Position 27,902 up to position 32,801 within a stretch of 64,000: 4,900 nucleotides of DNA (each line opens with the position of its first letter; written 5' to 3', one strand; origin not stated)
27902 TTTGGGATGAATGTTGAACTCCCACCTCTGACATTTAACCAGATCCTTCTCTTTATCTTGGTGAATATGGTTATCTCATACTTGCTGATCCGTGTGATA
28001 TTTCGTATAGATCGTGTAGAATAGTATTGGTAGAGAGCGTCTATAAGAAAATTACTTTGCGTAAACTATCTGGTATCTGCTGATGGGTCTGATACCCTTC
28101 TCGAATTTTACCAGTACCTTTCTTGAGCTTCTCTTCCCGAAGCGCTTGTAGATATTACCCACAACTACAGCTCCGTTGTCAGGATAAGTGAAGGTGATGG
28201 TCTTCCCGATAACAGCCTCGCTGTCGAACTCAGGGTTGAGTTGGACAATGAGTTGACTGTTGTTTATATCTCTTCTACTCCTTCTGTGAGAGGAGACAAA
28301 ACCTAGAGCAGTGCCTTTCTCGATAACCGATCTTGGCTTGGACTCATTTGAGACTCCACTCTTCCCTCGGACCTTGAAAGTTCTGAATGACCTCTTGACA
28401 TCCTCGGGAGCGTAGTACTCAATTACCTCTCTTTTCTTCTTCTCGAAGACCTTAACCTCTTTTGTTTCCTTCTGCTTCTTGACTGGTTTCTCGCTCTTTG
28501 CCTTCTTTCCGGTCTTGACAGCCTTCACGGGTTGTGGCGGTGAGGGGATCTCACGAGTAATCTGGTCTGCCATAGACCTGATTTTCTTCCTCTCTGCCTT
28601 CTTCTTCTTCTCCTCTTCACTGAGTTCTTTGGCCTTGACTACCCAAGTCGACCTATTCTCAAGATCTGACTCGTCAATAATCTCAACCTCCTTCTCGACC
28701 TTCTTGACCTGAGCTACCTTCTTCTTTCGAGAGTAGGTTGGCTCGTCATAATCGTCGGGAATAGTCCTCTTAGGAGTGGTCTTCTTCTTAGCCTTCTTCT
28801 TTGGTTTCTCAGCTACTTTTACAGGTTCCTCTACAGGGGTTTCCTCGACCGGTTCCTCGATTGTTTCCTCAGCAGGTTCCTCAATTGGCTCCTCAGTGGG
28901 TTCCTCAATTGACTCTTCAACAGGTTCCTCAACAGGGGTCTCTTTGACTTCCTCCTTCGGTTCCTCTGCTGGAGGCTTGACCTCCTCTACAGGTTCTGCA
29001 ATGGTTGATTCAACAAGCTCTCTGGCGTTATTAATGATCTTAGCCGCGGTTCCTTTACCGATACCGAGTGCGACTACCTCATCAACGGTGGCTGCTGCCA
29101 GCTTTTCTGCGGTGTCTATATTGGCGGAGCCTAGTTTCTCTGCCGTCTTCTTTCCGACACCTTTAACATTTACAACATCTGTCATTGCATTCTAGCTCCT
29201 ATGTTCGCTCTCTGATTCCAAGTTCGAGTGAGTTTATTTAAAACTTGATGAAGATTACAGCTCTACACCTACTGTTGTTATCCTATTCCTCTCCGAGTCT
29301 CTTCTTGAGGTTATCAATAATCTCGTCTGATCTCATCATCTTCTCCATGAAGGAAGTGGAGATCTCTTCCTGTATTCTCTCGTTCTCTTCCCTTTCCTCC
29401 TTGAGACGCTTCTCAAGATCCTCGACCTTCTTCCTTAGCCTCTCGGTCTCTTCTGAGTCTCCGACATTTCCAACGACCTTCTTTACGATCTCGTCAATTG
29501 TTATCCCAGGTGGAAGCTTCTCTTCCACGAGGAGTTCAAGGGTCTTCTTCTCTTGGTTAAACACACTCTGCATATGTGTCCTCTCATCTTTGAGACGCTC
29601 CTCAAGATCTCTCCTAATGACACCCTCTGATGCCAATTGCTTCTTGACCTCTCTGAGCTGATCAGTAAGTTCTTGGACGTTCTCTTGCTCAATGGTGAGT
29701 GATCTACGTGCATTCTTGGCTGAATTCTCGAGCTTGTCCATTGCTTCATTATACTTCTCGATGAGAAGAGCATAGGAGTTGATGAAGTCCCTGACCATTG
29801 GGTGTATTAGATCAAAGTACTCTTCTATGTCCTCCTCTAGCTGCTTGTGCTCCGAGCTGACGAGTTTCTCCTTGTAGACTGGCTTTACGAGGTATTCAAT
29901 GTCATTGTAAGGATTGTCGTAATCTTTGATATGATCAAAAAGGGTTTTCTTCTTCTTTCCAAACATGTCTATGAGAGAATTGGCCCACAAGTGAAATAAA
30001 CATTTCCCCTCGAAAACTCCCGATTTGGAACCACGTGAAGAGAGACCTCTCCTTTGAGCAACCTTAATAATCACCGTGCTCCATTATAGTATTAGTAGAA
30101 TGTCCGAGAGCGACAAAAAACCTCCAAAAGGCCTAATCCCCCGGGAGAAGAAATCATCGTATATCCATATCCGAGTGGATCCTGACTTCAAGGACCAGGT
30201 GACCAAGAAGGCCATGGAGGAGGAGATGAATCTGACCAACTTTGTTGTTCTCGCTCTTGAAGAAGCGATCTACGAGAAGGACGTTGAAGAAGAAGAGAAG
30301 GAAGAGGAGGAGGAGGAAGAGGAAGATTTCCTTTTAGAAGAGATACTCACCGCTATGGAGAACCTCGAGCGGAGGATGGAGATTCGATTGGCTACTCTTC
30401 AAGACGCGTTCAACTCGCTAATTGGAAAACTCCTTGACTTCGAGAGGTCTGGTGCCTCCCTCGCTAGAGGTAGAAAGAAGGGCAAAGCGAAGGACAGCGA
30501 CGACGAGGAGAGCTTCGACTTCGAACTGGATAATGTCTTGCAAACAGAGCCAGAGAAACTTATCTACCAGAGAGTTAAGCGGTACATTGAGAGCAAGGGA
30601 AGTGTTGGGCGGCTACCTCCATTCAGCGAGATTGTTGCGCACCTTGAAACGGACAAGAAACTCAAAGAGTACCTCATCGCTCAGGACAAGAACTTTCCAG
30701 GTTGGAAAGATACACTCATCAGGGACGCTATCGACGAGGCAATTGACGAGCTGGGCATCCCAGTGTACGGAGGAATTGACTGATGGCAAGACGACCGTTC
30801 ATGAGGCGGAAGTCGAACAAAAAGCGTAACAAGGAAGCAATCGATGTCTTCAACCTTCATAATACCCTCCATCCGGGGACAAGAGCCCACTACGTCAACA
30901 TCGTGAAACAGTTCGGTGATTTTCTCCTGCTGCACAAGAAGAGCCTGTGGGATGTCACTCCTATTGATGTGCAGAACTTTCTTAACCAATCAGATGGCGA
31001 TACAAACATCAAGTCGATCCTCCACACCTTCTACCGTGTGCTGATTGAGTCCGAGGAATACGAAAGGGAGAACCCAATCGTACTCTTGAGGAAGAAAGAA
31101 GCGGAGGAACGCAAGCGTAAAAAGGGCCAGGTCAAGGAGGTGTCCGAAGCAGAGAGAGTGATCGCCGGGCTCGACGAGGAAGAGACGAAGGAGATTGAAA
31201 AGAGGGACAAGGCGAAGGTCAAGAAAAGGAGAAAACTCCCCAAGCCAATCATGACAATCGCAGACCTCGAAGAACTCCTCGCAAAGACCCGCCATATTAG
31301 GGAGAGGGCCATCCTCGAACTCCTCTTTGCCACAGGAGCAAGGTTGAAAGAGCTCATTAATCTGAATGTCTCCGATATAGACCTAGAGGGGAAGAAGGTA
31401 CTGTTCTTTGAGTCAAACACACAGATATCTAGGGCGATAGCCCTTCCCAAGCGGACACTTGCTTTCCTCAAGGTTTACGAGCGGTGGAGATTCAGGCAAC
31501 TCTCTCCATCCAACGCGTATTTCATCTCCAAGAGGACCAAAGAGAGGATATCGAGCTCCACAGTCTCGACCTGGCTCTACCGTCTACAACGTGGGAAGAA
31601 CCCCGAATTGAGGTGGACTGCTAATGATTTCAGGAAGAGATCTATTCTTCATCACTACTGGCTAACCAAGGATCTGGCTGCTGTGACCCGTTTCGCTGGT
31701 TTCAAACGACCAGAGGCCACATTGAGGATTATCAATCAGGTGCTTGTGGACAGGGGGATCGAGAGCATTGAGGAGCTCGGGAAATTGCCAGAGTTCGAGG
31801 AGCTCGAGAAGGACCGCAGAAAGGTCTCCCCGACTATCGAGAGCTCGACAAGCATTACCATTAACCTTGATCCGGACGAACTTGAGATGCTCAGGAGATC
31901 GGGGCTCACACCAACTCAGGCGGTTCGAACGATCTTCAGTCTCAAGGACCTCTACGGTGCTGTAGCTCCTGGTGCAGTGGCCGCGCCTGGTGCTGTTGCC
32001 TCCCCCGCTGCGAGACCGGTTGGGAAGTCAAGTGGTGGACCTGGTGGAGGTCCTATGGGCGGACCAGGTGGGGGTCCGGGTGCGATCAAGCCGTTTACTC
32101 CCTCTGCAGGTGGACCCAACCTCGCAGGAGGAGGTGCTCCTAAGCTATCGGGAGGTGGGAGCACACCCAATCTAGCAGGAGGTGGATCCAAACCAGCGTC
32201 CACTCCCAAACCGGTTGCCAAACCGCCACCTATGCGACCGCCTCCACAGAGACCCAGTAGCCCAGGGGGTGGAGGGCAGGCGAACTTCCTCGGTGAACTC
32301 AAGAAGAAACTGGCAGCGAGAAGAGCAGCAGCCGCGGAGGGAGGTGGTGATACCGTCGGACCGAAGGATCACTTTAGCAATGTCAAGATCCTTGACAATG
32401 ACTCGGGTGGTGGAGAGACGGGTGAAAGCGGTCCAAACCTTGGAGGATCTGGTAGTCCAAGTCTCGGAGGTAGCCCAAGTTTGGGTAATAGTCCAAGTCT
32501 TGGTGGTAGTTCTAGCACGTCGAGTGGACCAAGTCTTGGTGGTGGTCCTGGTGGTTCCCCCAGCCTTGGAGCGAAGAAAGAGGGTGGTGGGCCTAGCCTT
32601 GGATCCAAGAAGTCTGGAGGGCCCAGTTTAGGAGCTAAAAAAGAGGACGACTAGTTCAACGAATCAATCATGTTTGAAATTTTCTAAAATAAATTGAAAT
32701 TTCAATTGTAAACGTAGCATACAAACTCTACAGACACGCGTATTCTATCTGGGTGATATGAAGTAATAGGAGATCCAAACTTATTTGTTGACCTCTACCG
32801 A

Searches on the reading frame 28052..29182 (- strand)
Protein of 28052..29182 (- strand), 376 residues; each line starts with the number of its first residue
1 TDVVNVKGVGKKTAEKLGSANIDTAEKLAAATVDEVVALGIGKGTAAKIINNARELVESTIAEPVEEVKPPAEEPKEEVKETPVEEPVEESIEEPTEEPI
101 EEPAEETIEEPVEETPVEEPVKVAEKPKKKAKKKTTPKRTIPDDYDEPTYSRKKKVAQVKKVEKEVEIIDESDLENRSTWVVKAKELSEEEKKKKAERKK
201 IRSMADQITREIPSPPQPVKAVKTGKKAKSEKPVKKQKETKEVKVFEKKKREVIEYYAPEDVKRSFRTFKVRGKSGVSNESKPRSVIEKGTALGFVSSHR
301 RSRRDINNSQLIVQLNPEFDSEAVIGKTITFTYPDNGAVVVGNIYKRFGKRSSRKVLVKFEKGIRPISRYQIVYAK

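Call 14: search_protein_families(library=pfam, proteins=[window:28052-29182:-], max_evalue=0.001)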
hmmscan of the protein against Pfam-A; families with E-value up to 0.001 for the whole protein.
window:28052-29182:- (376 aa): 1 family
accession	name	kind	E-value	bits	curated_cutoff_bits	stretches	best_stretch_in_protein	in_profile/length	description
PF14520.12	HHH_5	-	2.1e-10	41.4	27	1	3-55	4-57/57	Helix-hairpin-helix domain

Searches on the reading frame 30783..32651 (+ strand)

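Call 15: search_protein_families(library=pfam, proteins=[window:30783-32651:+], max_evalue=0.001)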
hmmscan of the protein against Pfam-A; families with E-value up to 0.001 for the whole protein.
window:30783-32651:+ (623 aa): 1 family
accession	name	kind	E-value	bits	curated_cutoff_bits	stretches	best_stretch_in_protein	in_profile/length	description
PF00589.27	Phage_integrase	-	2.8e-17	63.5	27.1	1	160-313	6-162/172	Phage integrase family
